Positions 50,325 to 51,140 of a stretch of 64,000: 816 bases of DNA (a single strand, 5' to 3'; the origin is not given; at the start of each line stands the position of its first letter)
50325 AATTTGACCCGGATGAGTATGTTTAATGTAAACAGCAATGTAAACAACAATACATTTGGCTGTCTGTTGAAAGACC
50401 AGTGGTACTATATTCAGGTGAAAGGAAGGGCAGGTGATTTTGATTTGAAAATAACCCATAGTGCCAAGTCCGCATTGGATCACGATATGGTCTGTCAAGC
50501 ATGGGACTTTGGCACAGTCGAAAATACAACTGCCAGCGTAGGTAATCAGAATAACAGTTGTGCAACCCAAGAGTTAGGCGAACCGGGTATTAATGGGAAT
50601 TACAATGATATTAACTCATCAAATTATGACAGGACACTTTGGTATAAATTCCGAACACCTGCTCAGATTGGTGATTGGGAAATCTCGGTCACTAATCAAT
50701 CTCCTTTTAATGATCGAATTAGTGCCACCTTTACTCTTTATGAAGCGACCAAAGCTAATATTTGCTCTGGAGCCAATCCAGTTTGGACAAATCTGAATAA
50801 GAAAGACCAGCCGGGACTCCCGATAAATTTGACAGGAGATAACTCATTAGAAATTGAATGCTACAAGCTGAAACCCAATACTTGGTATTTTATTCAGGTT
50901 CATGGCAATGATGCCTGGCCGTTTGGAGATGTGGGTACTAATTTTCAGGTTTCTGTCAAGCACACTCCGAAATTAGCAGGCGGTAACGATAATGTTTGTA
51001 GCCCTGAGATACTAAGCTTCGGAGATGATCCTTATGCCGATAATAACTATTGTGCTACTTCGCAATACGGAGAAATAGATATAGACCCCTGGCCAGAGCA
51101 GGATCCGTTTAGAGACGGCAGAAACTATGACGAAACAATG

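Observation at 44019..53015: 9-kb gene for a 2998-aa T9SS cargo made almost entirely of about 15 tandem, uncharacterised Cys-bearing PPC-like modules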

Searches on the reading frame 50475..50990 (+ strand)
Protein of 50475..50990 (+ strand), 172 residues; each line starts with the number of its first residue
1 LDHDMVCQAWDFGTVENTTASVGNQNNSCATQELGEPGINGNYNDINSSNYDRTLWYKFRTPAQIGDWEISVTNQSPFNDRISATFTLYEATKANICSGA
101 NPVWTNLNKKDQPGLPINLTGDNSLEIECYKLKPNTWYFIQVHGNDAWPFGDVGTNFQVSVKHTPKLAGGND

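Call 19: search_solved_structures(query=A2, max_evalue=10)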
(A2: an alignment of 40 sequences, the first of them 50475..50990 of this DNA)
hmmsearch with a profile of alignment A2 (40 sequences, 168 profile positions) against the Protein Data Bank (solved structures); distinct sequences matched with E-value up to 10: 3.
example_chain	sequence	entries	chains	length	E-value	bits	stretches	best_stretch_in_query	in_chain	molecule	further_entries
5e53_A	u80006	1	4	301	0.3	13.9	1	113-142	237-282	Contactin-1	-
2ee2_A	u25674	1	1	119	0.37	13.6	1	109-144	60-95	Contactin-1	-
4g68_A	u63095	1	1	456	0.62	12.8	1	3-94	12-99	ABC transporter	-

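Call 23: predict_structure(alignment_id=A2)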
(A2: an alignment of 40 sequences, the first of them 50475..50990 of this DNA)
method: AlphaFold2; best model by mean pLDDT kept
length: 172 residues; sequences in the alignment: 40
mean_pLDDT: 91.3   pTM: 0.88
mean pLDDT of the five models: 91.3, 88.4, 87.9, 87.1, 85.8
residues with pLDDT >= 90: 119; 70-90: 46; 50-70: 7; < 50: 0
segments of 3 or more residues with pLDDT < 50: none
pLDDT, mean of each block of 10 residues (from residue 1): 93 98 95 90 83 95 97 87 92 95 97 88 92 97 80 91 89 59
secondary structure, 60 per line:
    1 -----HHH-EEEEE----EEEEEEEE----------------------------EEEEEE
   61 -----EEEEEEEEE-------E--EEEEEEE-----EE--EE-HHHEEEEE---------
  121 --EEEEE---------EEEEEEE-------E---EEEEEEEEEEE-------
elements in order: E10-14 E19-26 E55-60 E66-74 E85-91 E107-111 E123-127 E137-143 E155-165
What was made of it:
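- Module fold: pLDDT 91.3 (call 23).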

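Call 25: fold_search(model_id=the predicted structure, library=pdb)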
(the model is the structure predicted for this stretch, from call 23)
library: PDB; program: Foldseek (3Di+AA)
matches with E <= 10: 1669; with E <= 0.001: 48
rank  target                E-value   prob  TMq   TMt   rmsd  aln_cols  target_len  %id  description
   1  9j7x                  5.6e-05  1.00  0.44  0.58   4.4       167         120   12  Crystal structure of quintuple mutant C terminal fragment of Clostridium perfringens enterotoxin (C-CPEm19) (released 2025-06-18)
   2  8u5e_A                1.1e-04  1.00  0.45  0.61   4.5       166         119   11  Crystal Structure of C-terminal domain of Clostridium perfringens Enterotoxin in Space Group P 21 21 21 (released 2023-12-20)
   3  1nqj_A                1.2e-04  1.00  0.40  0.64   5.4       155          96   12  CRYSTAL STRUCTURE OF CLOSTRIDIUM HISTOLYTICUM COLG COLLAGENASE COLLAGEN-BINDING DOMAIN 3B AT 1.0 ANGSTROM RESOLUTION I (released 2003-04-15)
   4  1nqj_B                1.2e-04  1.00  0.37  0.53   6.5       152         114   14  CRYSTAL STRUCTURE OF CLOSTRIDIUM HISTOLYTICUM COLG COLLAGENASE COLLAGEN-BINDING DOMAIN 3B AT 1.0 ANGSTROM RESOLUTION I (released 2003-04-15)
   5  1nqd_B                1.5e-04  1.00  0.42  0.60   5.6       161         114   13  CRYSTAL STRUCTURE OF CLOSTRIDIUM HISTOLYTICUM COLG COLLAGENASE COLLAGEN-BINDING DOMAIN 3B AT 1.65 ANGSTROM RESOLUTION  (released 2003-04-15)
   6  2o8o_A                1.6e-04  1.00  0.45  0.66   4.9       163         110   12  Crystal structure of Clostridium histolyticum colg collagenase collagen-binding domain 3B at 1.35 Angstrom resolution  (released 2007-12-11)
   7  8u5e_D                1.6e-04  1.00  0.43  0.55   5.3       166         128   10  Crystal Structure of C-terminal domain of Clostridium perfringens Enterotoxin in Space Group P 21 21 21 (released 2023-12-20)
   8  2wo1_A                1.6e-04  0.99  0.33  0.32  11.7       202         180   15  Crystal Structure of the EphA4 Ligand Binding Domain (released 2009-10-27)
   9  3nru_D                1.8e-04  0.98  0.33  0.34  11.8       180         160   19  Ligand binding domain of EPHA7 (released 2010-12-08)
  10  1nqd_A                2.0e-04  1.00  0.43  0.63   5.0       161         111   12  CRYSTAL STRUCTURE OF CLOSTRIDIUM HISTOLYTICUM COLG COLLAGENASE COLLAGEN-BINDING DOMAIN 3B AT 1.65 ANGSTROM RESOLUTION  (released 2003-04-15)
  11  8u5d_B                2.1e-04  1.00  0.44  0.56   4.6       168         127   11  Crystal Structure of C-terminal domain of Clostridium perfringens Enterotoxin in Space Group P 41 21 2 (released 2023-12-20)
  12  8u5f_A                2.1e-04  1.00  0.44  0.29   4.8       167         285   10  Crystal Structure of Trypsinized Clostridium perfringens Enterotoxin (released 2023-09-27)
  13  3nru_H                2.1e-04  0.98  0.32  0.34  11.7       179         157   17  Ligand binding domain of EPHA7 (released 2010-12-08)
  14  4hpk_B                2.4e-04  1.00  0.43  0.61   5.8       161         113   12  Crystal structure of Clostridium histolyticum colg collagenase collagen-binding domain 3B at 1.35 Angstrom resolution  (released 2012-12-12)
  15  3nru_A                2.8e-04  1.00  0.36  0.38  12.2       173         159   19  Ligand binding domain of EPHA7 (released 2010-12-08)
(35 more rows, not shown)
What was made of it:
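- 44958..51458 (+): Modules 1-12 (aa 314-2480): twelve tandem Cys-bearing PPC-like modules. Nucleotide boundaries: 44958, 45438, 45993, 46572, 47205, 47832, 48405, 48912, 49470, 50025, 50496, 50991, ending at 51458. Module 11 model has pLDDT 91.3 (call 23) and a ColG-CBD/C-CPE fold (call 25).
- Closest known: C-terminal claudin-binding domain of Clostridium perfringens enterotoxin. Same: It is the best Foldseek match to the module model (E 6e-5, TM 0.58-0.61 normalised by the target, call 25).
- Best PDB matches are C-CPE and the ColG/ColH collagen-binding domains (call 25). The fold class (galactose-binding-domain-like/PPC) is used by collagen-binding domains and by the claudin-binding C-CPE (call 25).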

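Call 27: find_homologous_proteins(query=A2, max_evalue=0.00001)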
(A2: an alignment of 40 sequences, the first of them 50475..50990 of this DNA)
Query A2 (40 sequences) (172 aa, profile of the alignment): 11 proteins with E <= 0.00001 among 919 candidates.
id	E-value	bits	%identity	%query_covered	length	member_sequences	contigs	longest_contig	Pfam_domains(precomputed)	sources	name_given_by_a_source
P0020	1.6e-55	205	31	83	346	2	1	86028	-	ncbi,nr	ncbi:MAG: hypothetical protein IPF58_04935 [Saprospirales bacterium]|nr:hypothetical protein [Sapros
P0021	7.5e-43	164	31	59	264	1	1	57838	PF23759.2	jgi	jgi:hypothetical protein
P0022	1.1e-30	124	33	98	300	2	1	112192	-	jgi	jgi:hypothetical protein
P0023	4.6e-22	96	29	62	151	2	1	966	-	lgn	-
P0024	9.1e-22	95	30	50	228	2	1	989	-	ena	-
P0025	3.1e-10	58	24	53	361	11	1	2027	PF23759.2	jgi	-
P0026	5.9e-9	54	45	10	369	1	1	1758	PF23759.2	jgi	-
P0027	3.3e-8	51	25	52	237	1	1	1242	PF23759.2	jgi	jgi:hypothetical protein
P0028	3.5e-8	51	31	23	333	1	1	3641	PF23759.2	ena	-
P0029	4.2e-7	48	40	15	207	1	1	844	-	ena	-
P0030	5.7e-7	47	45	13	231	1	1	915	-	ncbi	-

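Call 35: search_protein_representatives(alignment_id=A2)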
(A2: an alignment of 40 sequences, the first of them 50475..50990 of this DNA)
Query: 40 sequences, 168 profile positions. Proteins with E-value up to 0.001 (for the whole library): 7563; up to 1e-10: 2415; up to 1e-30: 376. The best 150 are listed.
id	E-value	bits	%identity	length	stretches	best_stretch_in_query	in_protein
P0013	0.0e+00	1599.6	-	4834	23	2-163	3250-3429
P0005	0.0e+00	1305.6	-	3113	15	1-165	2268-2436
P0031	0.0e+00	1158.5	-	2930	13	2-165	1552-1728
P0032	0.0e+00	1152.4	-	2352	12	2-166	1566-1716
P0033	0.0e+00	1131.3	-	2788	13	3-165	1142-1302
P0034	0.0e+00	1077.4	-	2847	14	1-164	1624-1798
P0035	1.8e-297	990.7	-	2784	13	1-164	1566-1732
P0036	5.1e-291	969.8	-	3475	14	1-161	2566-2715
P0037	8.0e-272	907.3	-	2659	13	1-162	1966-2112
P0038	1.5e-270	903.2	-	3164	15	1-165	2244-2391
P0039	4.8e-267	891.8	-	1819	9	1-165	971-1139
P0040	2.5e-264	882.9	-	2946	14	1-162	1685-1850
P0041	2.6e-260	869.8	-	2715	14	1-162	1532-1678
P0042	4.7e-249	833.2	-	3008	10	2-166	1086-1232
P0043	1.1e-247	828.8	-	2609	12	1-162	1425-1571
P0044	8.9e-247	825.8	-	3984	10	2-162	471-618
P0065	3.5e-127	436.7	-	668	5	1-165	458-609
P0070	3.5e-101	352.1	-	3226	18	24-148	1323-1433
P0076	9.3e-92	321.4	-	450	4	3-164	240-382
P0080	9.8e-89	311.6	-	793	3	4-165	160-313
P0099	1.7e-71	255.5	-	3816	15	9-162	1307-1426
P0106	2.6e-69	248.4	-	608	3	1-165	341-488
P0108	4.8e-67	241.0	-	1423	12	1-158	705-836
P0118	7.7e-63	227.3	-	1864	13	1-77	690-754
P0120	1.5e-62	226.4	-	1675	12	1-95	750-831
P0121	1.8e-62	226.2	-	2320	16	2-158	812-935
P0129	2.5e-60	219.2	-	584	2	2-166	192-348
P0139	1.1e-57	210.5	-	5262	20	1-162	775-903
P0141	1.6e-57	210.0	-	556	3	3-160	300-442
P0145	7.4e-57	207.9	-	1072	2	4-166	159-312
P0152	8.6e-55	201.1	-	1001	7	1-160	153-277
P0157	3.6e-54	199.1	-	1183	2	3-165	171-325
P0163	1.2e-52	194.2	-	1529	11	37-163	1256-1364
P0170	1.4e-50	187.4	-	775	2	2-163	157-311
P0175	2.3e-49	183.5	-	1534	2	3-164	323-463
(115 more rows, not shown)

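Call 36: search_protein_families(library=pfam, proteins=[P0065, P0076, P0080, P0106, P0129, P0141, P0145, P0157, P0170, P0175], max_evalue=0.001)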
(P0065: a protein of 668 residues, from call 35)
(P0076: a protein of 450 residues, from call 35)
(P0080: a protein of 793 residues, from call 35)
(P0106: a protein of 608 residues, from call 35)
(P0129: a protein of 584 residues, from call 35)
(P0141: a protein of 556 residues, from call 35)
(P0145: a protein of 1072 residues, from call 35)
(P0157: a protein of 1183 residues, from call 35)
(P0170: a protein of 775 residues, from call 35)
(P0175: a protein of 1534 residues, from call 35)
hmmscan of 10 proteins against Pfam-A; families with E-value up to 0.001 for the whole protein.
P0065 (668 aa): 1 family
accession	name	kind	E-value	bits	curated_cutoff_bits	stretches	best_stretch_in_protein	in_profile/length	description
PF16656.11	Pur_ac_phosph_N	-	1.8e-08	35.2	30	0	204-283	14-78/93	Purple acid Phosphatase, N-terminal domain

P0076 (450 aa): 2 families
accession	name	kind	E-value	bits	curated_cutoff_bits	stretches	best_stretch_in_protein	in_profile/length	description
PF23759.1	GBD_T9SS_assoc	-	1.1e-05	26.2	27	0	282-312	41-70/116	Galactose binding domain-like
PF16656.11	Pur_ac_phosph_N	-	0.00018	22.5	30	0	288-372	19-90/93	Purple acid Phosphatase, N-terminal domain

P0080 (793 aa): 0 families

P0106 (608 aa): 0 families

P0129 (584 aa): 1 family
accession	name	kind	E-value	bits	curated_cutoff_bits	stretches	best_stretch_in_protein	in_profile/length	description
PF18962.6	Por_Secre_tail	-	1.6e-09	38.3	27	1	513-581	1-74/75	Secretion system C-terminal sorting domain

P0141 (556 aa): 2 families
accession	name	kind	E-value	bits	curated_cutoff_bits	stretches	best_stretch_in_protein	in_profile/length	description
PF23759.1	GBD_T9SS_assoc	-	1.1e-06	29.4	27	0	189-215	39-65/116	Galactose binding domain-like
PF04151.21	PPC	-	0.00012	23.3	25.9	0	58-124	3-67/70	Bacterial pre-peptidase C-terminal domain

P0145 (1072 aa): 1 family
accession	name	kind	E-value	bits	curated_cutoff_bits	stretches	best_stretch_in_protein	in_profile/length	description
PF02494.22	HYR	-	9.4e-28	96.8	21.7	4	916-992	2-79/81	HYR domain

P0157 (1183 aa): 3 families
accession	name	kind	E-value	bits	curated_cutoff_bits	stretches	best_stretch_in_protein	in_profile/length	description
PF19921.4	bpX5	-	5.4e-10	39.5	27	0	475-506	45-76/135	MoxR-vWA-beta-propeller ternary system domain bpX5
PF13585.12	CHU_C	-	1.2e-09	38.6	27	1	1096-1179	4-84/86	CHU_C Type IX secretion signal domain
PF24643.1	DUF7637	-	4.3e-07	30.5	27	0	865-898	53-86/112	Domain of unknown function (DUF7637)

P0170 (775 aa): 1 family
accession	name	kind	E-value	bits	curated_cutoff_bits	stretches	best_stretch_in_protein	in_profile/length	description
PF18962.6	Por_Secre_tail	-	5.4e-10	39.9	27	1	703-769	1-70/75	Secretion system C-terminal sorting domain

P0175 (1534 aa): 3 families
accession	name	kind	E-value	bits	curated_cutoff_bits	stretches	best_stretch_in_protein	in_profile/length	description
PF13573.12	SprB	-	2e-37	126.9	28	5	586-610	13-37/37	SprB repeat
PF13585.12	CHU_C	-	3.6e-14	53.1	27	1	1441-1519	2-73/86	CHU_C Type IX secretion signal domain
PF22352.2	K319L-like_PKD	-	0.00088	19.7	27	0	1363-1434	2-84/84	K319L-like, PKD domain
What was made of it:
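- Some family members combine the module with SprB repeats and a type B CTD (P0175, call 36).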

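Call 54: search_protein_families(library=pfam, proteins=[P0108, P0118, P0120, P0121, P0152, P0163], max_evalue=0.001)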
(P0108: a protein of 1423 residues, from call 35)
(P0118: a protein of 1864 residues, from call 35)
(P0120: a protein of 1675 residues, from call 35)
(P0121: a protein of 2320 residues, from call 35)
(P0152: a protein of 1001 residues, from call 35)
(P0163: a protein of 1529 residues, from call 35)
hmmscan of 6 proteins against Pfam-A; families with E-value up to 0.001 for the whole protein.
P0108 (1423 aa): 3 families
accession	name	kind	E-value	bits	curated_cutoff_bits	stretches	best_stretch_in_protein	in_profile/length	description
PF23759.1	GBD_T9SS_assoc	-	1.8e-15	57.7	27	0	171-283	2-108/116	Galactose binding domain-like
PF04151.21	PPC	-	4.6e-08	34.2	25.9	0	480-552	2-70/70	Bacterial pre-peptidase C-terminal domain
PF24370.1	DUF7526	-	0.00015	22.1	27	0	1044-1080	46-82/88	Family of unknown function (DUF7526)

P0118 (1864 aa): 2 families
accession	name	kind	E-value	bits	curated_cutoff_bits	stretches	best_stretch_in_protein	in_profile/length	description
PF04151.21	PPC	-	1.3e-25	90.5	25.9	0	994-1062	3-68/70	Bacterial pre-peptidase C-terminal domain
PF23759.1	GBD_T9SS_assoc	-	1.3e-21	77.5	27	0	988-1013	40-65/116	Galactose binding domain-like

P0120 (1675 aa): 2 families
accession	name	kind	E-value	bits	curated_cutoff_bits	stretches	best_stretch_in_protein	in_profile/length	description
PF04151.21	PPC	-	3.2e-27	95.6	25.9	0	7-76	2-70/70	Bacterial pre-peptidase C-terminal domain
PF23759.1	GBD_T9SS_assoc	-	9.7e-24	84.3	27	0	364-427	2-68/116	Galactose binding domain-like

P0121 (2320 aa): 3 families
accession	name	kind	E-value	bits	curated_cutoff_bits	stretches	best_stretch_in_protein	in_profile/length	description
PF23759.1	GBD_T9SS_assoc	-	5.5e-27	94.8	27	0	1967-2021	16-66/116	Galactose binding domain-like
PF04151.21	PPC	-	5.9e-20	72.3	25.9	1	1613-1683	2-70/70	Bacterial pre-peptidase C-terminal domain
PF02018.23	CBM_4_9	-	8.8e-06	26.6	25.9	0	375-416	41-85/136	Carbohydrate binding domain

P0152 (1001 aa): 2 families
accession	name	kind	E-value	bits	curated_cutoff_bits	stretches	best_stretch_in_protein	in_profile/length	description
PF23759.1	GBD_T9SS_assoc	-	1.9e-36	125.3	27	4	809-918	3-105/116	Galactose binding domain-like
PF04151.21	PPC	-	5.2e-07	30.9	25.9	0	197-264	3-69/70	Bacterial pre-peptidase C-terminal domain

P0163 (1529 aa): 3 families
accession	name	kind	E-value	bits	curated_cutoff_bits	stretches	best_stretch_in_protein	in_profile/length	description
PF14099.13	Polysacc_lyase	-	6.3e-06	26.7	29.9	0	590-689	93-168/210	Polysaccharide lyase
PF08854.15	DUF1824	-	7.9e-06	26.3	25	0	461-491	71-101/125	Domain of unknown function (DUF1824)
PF25374.1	Cadherin_FAT4_N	-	0.00041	21.1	35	0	1262-1294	14-46/85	FAT4-like, N-terminal cadherin-like domain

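Call 56: search_solved_structures(query=P0152, max_evalue=1, show_alignments=3)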
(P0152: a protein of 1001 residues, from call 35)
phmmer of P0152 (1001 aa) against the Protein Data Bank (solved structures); distinct sequences matched with E-value up to 1: 1.
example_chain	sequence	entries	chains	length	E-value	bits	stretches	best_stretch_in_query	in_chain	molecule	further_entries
6kim_A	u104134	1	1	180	0.091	13.8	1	449-522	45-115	Ryanodine receptor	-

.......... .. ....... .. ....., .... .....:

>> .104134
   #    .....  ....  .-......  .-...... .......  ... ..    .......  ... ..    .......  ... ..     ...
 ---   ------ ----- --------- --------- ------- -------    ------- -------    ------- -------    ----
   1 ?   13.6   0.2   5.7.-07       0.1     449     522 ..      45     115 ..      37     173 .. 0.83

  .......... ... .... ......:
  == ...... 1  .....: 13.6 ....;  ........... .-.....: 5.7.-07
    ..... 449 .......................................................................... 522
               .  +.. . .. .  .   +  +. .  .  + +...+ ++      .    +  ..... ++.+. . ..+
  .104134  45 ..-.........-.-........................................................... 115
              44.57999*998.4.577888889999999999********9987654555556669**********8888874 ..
